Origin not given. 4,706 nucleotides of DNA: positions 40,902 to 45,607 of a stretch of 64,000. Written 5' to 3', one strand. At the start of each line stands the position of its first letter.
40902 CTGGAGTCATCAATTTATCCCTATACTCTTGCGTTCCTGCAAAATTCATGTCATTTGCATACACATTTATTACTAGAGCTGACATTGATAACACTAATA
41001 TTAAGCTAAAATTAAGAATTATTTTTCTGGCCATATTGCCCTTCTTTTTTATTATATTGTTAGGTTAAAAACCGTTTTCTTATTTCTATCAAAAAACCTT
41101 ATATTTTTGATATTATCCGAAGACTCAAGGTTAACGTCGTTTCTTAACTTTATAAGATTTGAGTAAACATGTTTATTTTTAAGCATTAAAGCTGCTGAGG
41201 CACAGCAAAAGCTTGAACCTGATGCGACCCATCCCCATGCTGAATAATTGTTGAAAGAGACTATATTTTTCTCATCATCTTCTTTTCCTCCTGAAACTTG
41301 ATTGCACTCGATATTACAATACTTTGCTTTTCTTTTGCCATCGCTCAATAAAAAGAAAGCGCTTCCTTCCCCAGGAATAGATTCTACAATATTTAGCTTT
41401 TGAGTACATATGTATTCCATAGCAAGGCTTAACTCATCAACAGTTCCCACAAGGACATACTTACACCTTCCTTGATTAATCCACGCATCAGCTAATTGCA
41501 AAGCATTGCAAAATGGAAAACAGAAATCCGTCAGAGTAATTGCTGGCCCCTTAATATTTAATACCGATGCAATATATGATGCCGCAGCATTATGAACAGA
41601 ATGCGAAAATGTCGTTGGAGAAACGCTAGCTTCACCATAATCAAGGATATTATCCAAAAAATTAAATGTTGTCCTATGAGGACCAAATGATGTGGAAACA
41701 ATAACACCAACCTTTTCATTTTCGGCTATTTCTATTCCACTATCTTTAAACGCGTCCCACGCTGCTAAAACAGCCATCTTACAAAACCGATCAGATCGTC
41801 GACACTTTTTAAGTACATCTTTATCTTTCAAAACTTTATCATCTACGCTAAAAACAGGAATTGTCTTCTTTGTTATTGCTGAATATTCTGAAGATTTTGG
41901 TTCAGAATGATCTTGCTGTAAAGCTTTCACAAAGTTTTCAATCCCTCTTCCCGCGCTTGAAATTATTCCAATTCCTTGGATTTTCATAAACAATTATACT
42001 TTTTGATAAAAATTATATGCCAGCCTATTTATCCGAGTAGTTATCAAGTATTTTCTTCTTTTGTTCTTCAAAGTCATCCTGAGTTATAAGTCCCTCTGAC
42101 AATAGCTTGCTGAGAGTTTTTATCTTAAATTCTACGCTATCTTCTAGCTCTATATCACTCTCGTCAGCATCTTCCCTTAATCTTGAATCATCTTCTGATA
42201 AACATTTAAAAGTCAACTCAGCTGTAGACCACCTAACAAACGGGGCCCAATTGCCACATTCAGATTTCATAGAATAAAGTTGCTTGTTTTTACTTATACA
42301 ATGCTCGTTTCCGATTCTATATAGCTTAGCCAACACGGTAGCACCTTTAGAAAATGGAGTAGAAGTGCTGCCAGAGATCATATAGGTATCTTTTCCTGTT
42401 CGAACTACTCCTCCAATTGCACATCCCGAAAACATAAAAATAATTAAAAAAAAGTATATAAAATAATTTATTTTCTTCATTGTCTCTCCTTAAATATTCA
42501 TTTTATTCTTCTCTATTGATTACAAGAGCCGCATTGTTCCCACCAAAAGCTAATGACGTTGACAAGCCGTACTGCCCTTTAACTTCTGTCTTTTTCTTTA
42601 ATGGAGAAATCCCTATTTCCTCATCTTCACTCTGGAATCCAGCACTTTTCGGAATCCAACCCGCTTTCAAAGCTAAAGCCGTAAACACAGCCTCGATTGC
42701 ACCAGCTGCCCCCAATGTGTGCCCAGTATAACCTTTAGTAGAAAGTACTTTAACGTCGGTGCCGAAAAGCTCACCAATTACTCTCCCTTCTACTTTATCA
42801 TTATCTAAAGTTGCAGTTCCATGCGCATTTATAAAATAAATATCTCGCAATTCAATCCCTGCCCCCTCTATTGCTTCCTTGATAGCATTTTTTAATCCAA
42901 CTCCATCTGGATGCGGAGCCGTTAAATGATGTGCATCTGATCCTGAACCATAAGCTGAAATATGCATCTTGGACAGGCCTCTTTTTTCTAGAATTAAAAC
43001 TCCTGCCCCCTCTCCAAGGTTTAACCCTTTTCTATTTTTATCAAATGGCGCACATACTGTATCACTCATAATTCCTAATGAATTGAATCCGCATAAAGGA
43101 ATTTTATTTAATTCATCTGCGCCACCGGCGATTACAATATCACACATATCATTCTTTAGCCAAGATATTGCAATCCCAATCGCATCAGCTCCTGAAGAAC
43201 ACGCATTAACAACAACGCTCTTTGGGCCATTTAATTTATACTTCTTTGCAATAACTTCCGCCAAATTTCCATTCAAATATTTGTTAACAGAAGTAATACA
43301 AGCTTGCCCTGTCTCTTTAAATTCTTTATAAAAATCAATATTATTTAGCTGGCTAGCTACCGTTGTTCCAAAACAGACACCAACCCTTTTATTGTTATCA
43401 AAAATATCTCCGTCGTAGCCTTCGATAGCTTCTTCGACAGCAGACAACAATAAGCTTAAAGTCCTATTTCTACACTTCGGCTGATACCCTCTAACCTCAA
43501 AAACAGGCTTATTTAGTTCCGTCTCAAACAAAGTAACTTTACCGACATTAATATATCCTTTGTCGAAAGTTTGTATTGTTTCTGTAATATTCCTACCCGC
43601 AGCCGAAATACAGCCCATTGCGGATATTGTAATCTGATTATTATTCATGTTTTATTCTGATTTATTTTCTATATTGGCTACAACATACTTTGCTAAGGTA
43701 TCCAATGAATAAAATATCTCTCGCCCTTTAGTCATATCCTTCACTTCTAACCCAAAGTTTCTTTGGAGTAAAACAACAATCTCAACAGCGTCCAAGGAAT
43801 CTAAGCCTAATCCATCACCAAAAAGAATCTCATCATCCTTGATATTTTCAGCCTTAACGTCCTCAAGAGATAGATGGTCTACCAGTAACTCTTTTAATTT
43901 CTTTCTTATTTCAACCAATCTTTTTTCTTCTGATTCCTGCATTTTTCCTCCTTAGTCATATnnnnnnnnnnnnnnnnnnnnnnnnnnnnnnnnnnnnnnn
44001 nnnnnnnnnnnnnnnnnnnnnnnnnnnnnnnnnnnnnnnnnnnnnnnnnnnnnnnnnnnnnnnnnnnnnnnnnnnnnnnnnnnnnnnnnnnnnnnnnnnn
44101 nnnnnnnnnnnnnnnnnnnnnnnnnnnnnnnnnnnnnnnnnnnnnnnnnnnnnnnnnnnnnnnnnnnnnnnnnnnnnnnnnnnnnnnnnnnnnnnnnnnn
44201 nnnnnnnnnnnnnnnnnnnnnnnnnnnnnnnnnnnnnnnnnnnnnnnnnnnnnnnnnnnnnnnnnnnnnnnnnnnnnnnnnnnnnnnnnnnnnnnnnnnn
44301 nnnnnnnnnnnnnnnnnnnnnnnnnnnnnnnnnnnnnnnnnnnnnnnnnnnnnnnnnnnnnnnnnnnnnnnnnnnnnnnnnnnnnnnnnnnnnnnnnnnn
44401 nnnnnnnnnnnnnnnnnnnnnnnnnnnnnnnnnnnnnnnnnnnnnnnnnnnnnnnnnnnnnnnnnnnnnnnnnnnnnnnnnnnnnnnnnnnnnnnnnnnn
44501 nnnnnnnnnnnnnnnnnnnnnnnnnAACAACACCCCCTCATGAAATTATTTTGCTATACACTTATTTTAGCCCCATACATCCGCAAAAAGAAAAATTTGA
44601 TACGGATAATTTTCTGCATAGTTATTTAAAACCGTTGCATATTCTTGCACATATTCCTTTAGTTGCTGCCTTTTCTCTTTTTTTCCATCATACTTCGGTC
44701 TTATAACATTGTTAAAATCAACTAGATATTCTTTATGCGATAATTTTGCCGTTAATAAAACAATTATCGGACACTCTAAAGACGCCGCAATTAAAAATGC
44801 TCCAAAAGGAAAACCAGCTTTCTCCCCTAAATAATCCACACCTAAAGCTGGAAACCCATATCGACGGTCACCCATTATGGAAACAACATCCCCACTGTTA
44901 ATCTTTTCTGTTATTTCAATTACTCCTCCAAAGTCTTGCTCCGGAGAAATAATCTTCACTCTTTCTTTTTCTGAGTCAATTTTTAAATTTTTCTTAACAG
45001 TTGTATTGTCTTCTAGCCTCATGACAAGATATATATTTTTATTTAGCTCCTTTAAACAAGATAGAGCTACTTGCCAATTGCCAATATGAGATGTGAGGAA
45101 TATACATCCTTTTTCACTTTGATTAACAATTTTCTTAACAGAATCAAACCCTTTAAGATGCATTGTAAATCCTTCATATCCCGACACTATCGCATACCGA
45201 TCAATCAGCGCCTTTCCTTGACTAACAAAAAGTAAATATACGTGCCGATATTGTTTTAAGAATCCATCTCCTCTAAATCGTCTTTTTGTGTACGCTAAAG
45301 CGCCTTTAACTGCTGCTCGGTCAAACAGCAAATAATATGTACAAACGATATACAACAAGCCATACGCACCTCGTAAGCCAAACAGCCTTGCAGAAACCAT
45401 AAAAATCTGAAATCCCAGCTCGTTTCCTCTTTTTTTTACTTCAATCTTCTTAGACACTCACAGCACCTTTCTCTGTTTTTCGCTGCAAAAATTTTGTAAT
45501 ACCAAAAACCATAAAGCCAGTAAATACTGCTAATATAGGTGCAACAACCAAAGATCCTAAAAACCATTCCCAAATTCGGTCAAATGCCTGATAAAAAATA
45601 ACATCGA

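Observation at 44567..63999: Lipid A-type enzymes (PagL-like OMP, LpxL-like and PlsC-like acyltransferases, GT2) suggest the product is grafted onto a membrane lipid and moved to the outer membrane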

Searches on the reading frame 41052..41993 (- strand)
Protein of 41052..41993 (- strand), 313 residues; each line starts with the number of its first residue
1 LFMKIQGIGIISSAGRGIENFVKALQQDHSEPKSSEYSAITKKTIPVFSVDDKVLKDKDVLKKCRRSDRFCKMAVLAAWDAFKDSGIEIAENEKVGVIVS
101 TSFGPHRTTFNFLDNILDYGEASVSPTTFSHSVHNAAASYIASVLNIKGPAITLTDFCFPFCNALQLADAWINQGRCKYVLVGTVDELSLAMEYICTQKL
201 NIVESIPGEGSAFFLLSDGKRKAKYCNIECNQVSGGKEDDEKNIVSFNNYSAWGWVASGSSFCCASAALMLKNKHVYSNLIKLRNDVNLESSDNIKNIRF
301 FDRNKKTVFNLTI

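Call 6: search_protein_families(library=pfam, proteins=[window:41052-41993:-], max_evalue=0.01)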
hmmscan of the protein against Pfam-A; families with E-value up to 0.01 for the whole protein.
window:41052-41993:- (313 aa): 3 families
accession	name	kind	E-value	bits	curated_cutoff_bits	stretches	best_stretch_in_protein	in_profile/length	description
PF00109.32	ketoacyl-synt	-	8.1e-17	62.1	20.8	1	8-203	9-219/252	Beta-ketoacyl synthase, N-terminal domain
PF13723.12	Ketoacyl-synt_2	-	2.2e-07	31.1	25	1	65-142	28-96/223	Beta-ketoacyl synthase, N-terminal domain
PF08545.16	ACP_syn_III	-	0.00098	19.4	24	1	155-218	4-63/80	3-Oxoacyl-[acyl-carrier-protein (ACP)] synthase III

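Call 30: search_protein_families(library=ncbifam, proteins=[window:41052-41993:-], max_evalue=0.001)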
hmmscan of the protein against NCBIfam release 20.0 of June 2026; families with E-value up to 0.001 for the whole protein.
window:41052-41993:- (313 aa): 16 families
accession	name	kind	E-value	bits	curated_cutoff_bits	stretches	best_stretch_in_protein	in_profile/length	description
TIGR03150.1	fabF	equivalog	6.1e-19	68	493.75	1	5-187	5-190/407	beta-ketoacyl-ACP synthase II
NF005589.0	PRK07314.1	subfamily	7.2e-15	54.7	387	1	5-187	8-193/413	beta-ketoacyl-ACP synthase II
NF006618.0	PRK09185.1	subfamily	1.3e-11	44.1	407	1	3-190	5-193/394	beta-ketoacyl-ACP synthase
NF004970.0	PRK06333.1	subfamily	4.3e-11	42.3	525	1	5-185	8-200/424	beta-ketoacyl-ACP synthase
NF006274.0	PRK08439.1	equivalog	6.4e-09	35.1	621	1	5-182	6-186/406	beta-ketoacyl-ACP synthase II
NF005490.0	PRK07103.1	equivalog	8.7e-09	34.9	445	1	4-157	7-168/414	polyketide beta-ketoacyl:acyl carrier protein synthase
NF005935.0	PRK07967.1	equivalog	8.9e-09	34.7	630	1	5-192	6-196/406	beta-ketoacyl-ACP synthase I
NF006434.0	PRK08722.1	equivalog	1.3e-08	34.2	759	1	5-189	8-195/414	beta-ketoacyl-ACP synthase II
NF058659.1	cispenta_AmcG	equivalog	7e-07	29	80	1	84-184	41-140/157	cispentacin moiety biosynthesis protein AmcG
NF006587.0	PRK09116.1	equivalog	1.1e-05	24.4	470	1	5-191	6-197/408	beta-ketoacyl-ACP synthase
NF006829.0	PRK09352.1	subfamily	2.1e-05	23.7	249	1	127-194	82-150/322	beta-ketoacyl-ACP synthase 3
NF058662.1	cispenta_AmcF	equivalog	2.4e-05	23.5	325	1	7-191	6-162/369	cispentacin biosynthesis acyltransferase subunit AmcF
NF005084.0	PRK06519.1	equivalog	4.7e-05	22.7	320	1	5-100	10-104/397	beta-ketoacyl-ACP synthase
TIGR00747.1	fabH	subfamily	5.3e-05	22.4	292.1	1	130-194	83-148/322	beta-ketoacyl-ACP synthase III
NF005916.1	PRK07910.1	equivalog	0.00036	19.6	560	1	8-201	19-214/418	KasA/KasB family beta-ketoacyl-ACP synthase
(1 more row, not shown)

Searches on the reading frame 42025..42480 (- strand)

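Call 6: search_protein_families(library=pfam, proteins=[window:42025-42480:-], max_evalue=0.01)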
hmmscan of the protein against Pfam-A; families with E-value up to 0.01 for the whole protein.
window:42025-42480:- (151 aa): 2 families
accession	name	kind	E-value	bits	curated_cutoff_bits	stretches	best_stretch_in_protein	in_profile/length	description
PF09851.14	SHOCT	-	1.4e-06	28.3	27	1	119-145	2-28/28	Short C-terminal domain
PF20612.3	SHOCT_2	-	0.0035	17.9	24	1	121-149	17-45/53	SHOCT domain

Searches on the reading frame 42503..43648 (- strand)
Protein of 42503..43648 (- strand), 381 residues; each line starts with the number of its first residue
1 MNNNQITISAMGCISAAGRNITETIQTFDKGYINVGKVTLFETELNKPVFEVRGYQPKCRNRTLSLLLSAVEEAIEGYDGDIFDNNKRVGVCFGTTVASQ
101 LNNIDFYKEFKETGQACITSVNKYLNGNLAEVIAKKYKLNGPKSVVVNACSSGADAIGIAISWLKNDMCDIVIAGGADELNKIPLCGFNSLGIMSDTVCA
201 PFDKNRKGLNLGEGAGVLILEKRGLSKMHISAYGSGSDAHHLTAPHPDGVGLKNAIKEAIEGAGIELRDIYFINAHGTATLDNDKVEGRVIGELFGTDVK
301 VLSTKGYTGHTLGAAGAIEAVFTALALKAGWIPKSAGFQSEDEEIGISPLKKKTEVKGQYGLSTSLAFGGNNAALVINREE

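Call 6: search_protein_families(library=pfam, proteins=[window:42503-43648:-], max_evalue=0.01)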
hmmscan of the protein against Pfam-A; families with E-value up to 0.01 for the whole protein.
window:42503-43648:- (381 aa): 3 families
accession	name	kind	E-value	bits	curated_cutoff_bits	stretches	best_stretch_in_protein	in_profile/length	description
PF02801.28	Ketoacyl-synt_C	-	2.3e-26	92.6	20.8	1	230-338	4-118/119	Beta-ketoacyl synthase, C-terminal domain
PF00109.32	ketoacyl-synt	-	1e-24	88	20.8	1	54-222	80-248/252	Beta-ketoacyl synthase, N-terminal domain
PF00108.29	Thiolase_N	-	0.0016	18.3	26.4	1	142-185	77-120/260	Thiolase, N-terminal domain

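Call 30: search_protein_families(library=ncbifam, proteins=[window:42503-43648:-], max_evalue=0.001)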
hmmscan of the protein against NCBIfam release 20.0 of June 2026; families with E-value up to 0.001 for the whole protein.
window:42503-43648:- (381 aa): 26 families (the best 25 are shown)
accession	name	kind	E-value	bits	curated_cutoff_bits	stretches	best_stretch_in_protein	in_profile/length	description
NF006618.0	PRK09185.1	subfamily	5.3e-90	302.3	407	1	4-380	3-393/394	beta-ketoacyl-ACP synthase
TIGR03150.1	fabF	equivalog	1.8e-70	237.7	493.75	1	5-377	2-406/407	beta-ketoacyl-ACP synthase II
NF005589.0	PRK07314.1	subfamily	1e-68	232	387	1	2-379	2-411/413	beta-ketoacyl-ACP synthase II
NF058662.1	cispenta_AmcF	equivalog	2.4e-59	201.2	325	1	127-378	106-368/369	cispentacin biosynthesis acyltransferase subunit AmcF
NF004618.0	PRK05952.1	equivalog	1.1e-58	199.1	455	1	6-379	4-382/384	beta-ketoacyl-ACP synthase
NF004970.0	PRK06333.1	subfamily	3e-54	184.5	525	1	68-379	87-421/424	beta-ketoacyl-ACP synthase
NF006587.0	PRK09116.1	equivalog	2.6e-48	164.8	470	1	8-379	6-406/408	beta-ketoacyl-ACP synthase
NF005916.1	PRK07910.1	equivalog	3.6e-47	161.2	560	1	86-378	105-416/418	KasA/KasB family beta-ketoacyl-ACP synthase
NF006274.0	PRK08439.1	equivalog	2.7e-44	151.6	621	1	5-378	3-404/406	beta-ketoacyl-ACP synthase II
NF005076.0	PRK06501.1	equivalog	2.5e-42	145.3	629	1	120-380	145-423/425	beta-ketoacyl-ACP synthase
NF005935.0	PRK07967.1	equivalog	1.4e-38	132.8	630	1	83-379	92-403/406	beta-ketoacyl-ACP synthase I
NF006434.0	PRK08722.1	equivalog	4.7e-37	127.8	759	1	3-379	3-413/414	beta-ketoacyl-ACP synthase II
NF005490.0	PRK07103.1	equivalog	4.8e-36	124.7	445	1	69-380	88-413/414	polyketide beta-ketoacyl:acyl carrier protein synthase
NF045894.1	PKS_plus_SDR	equivalog_domain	3.2e-21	74.7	1740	1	130-342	153-380/1515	type I polyketide synthase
NF040607.1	mycolic_Pks13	equivalog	6.3e-19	67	2100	1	129-345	250-482/1680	polyketide synthase Pks13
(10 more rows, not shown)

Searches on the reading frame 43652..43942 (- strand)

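Call 6: search_protein_families(library=pfam, proteins=[window:43652-43942:-], max_evalue=0.01)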
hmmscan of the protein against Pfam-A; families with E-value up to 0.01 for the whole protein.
window:43652-43942:- (96 aa): 1 family
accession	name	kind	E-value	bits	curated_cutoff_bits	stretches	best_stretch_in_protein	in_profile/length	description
PF00550.31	PP-binding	-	7e-08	33.1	20.8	1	28-69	12-51/67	Phosphopantetheine attachment site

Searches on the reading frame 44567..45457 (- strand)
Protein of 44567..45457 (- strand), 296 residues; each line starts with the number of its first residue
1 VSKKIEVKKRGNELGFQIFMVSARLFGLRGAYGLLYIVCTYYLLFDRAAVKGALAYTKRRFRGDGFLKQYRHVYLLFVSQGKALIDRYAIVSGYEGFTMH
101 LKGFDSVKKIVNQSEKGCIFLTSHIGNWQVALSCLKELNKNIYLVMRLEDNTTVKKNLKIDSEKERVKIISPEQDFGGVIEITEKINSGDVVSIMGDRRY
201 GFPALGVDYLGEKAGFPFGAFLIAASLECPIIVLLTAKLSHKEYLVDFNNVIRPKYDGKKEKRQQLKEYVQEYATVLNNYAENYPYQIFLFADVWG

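Call 5: search_protein_families(library=pfam, proteins=[window:44567-45457:-], max_evalue=0.01)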
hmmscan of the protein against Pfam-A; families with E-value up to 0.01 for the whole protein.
window:44567-45457:- (296 aa): 1 family
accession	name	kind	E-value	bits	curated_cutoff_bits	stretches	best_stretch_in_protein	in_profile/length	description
PF03279.18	Lip_A_acyltrans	-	6.9e-09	35.7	22.3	1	101-278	107-276/295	Bacterial lipid A biosynthesis acyltransferase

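Call 7: search_protein_families(library=ncbifam, proteins=[window:44567-45457:-], max_evalue=0.01)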
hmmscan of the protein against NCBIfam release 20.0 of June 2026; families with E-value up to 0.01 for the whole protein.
window:44567-45457:- (296 aa): 5 families
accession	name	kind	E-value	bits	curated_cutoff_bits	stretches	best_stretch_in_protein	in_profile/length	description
NF006270.0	PRK08419.1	equivalog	5.8e-09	35.7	248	1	105-291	103-284/298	lipid A biosynthesis lauroyl acyltransferase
NF005919.0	PRK07920.1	equivalog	5.8e-07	28.8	209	1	100-283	104-281/311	phosphatidylinositol mannoside acyltransferase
NF005120.0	PRK06553.1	equivalog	7.2e-07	28.8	273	1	99-295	116-306/308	lipid A biosynthesis lauroyl acyltransferase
NF005150.0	PRK06628.1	equivalog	3.9e-05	23.2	350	1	102-295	103-288/290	lipid A biosynthesis lauroyl acyltransferase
NF006487.0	PRK08905.1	equivalog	0.00038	19.6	281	1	100-198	87-181/290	lysophospholipid acyltransferase family protein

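Call 45: search_protein_representatives(protein=window:44567-45457:-)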
Query: 296 residues. Proteins with E-value up to 0.001 (for the whole library): 2430; up to 1e-10: 1025; up to 1e-30: 87. The best 150 are listed.
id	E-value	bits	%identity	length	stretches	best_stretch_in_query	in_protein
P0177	1.1e-88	313.6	51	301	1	8-295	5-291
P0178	1.9e-88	312.9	50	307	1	2-295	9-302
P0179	2.5e-85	302.6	49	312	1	3-295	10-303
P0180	2.4e-82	292.8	49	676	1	8-295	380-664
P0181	4.7e-79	282.0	45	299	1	8-295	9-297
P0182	2.2e-76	273.2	44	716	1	8-295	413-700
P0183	7.0e-76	271.6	45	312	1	8-295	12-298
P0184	2.8e-75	269.6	45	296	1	8-295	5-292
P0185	1.6e-73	263.9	42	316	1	3-296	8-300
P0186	1.2e-70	254.4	43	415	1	8-295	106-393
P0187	1.5e-70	254.1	42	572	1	3-295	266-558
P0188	6.7e-70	252.0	43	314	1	4-295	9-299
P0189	9.0e-70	251.6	40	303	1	7-295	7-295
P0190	1.7e-69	250.6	42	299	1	6-295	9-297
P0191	5.0e-67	242.5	44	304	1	8-295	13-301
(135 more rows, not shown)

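Call 56: search_solved_structures(query=window:44567-45457:-, max_evalue=1, show_alignments=2)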
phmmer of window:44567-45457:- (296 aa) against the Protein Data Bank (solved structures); distinct sequences matched with E-value up to 1: 1.
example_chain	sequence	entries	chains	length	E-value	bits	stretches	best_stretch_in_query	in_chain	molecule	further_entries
1th7_A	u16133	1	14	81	0.65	12.4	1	236-280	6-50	Small nuclear riboprotein protein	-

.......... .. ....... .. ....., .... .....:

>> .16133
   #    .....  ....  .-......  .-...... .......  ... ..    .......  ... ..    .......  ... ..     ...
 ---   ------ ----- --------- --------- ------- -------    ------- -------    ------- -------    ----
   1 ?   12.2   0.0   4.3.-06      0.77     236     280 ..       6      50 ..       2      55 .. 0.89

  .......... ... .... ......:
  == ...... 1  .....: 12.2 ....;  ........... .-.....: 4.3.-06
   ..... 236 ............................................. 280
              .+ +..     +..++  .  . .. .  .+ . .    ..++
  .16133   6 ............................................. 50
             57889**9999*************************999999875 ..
